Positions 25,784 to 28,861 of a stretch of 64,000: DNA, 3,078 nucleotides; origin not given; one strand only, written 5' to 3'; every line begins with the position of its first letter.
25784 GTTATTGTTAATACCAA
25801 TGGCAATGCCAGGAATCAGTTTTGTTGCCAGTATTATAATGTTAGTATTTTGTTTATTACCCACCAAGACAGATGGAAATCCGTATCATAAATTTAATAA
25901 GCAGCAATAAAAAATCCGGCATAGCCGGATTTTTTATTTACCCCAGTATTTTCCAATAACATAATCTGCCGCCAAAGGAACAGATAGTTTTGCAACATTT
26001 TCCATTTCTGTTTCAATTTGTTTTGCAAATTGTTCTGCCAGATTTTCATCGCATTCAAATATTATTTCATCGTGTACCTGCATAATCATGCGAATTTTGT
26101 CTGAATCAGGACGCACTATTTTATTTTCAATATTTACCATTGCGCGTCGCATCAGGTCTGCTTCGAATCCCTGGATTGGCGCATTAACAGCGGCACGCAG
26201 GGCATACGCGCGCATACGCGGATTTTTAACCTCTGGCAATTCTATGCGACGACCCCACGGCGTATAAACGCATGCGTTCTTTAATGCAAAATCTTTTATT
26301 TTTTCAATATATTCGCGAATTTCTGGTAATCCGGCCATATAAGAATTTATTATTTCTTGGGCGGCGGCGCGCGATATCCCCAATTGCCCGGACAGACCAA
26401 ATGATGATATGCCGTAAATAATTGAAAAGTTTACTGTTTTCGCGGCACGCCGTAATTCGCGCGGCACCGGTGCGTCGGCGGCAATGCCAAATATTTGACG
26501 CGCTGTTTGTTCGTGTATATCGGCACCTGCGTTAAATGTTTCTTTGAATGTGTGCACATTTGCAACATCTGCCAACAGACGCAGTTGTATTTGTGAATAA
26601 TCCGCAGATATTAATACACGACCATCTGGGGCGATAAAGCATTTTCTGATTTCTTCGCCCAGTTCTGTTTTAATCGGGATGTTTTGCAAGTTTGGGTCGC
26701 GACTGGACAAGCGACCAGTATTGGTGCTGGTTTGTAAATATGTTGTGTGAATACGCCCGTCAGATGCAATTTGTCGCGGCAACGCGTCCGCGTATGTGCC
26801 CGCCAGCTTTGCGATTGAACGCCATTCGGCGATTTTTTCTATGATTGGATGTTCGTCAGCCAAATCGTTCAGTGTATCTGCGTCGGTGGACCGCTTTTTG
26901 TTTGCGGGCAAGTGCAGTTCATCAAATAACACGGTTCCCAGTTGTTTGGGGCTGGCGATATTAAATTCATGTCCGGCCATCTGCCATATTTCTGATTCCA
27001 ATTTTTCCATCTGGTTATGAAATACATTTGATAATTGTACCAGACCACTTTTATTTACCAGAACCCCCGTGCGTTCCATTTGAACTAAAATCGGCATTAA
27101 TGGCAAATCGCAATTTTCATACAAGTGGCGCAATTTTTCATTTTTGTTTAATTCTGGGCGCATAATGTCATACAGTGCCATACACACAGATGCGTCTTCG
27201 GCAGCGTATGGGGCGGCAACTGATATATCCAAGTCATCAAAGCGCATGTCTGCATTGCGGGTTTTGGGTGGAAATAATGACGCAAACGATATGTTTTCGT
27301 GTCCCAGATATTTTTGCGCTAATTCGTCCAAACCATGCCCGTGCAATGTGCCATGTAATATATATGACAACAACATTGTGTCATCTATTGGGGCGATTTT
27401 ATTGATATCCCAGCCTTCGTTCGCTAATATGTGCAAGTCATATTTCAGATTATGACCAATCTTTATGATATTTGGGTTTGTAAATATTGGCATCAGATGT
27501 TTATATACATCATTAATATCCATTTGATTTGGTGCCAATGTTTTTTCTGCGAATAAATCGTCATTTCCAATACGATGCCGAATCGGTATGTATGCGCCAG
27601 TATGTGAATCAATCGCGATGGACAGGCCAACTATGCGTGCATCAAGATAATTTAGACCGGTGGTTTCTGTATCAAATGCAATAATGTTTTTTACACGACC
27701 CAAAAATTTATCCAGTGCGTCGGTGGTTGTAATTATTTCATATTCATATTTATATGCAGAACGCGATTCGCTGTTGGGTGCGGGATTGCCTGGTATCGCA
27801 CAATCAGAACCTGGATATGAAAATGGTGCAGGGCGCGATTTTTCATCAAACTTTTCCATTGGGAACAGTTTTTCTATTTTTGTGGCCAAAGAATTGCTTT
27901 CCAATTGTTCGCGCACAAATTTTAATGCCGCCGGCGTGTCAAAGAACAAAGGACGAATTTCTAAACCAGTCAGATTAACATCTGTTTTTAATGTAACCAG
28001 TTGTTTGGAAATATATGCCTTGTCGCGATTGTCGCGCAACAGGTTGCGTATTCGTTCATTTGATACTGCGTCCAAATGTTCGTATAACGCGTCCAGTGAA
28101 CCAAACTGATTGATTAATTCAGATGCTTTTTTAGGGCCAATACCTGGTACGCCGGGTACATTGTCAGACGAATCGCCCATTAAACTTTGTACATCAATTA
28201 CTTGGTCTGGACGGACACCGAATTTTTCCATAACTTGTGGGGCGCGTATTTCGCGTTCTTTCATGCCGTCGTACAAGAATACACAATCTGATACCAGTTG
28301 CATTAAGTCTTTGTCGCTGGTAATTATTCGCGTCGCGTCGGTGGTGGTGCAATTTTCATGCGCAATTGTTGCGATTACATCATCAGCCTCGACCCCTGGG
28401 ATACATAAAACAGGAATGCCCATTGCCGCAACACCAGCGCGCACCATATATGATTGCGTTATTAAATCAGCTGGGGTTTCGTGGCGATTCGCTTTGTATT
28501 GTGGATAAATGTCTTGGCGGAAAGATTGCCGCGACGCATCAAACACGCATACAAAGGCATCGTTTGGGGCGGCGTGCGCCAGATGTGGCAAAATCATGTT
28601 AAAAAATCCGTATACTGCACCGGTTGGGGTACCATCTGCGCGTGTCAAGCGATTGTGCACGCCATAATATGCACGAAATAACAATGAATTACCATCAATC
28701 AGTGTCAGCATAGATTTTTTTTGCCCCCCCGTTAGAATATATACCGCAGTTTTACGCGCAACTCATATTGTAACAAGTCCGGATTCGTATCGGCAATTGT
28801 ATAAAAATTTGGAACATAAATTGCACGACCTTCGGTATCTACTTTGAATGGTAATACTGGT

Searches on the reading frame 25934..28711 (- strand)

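Call 19: search_protein_families(library=pfam, proteins=[window:25934-28711:-])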
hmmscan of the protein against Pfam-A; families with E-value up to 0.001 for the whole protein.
window:25934-28711:- (925 aa): 4 families
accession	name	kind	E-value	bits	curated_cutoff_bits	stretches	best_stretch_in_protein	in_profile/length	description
PF00476.26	DNA_pol_A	-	3.5e-132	441.4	34.3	1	557-924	4-380/381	DNA polymerase family A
PF02739.22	5_3_exonuc_N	-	7.3e-52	175.8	34.3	1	2-165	2-164/164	5'-3' exonuclease, N-terminal resolvase-like domain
PF01367.25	5_3_exonuc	-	8.2e-33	113.2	40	1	166-248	1-83/97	5'-3' exonuclease, C-terminal SAM fold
PF01612.26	DNA_pol_A_exo1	-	3.1e-29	102.4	23.6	1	324-521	1-172/173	3'-5' exonuclease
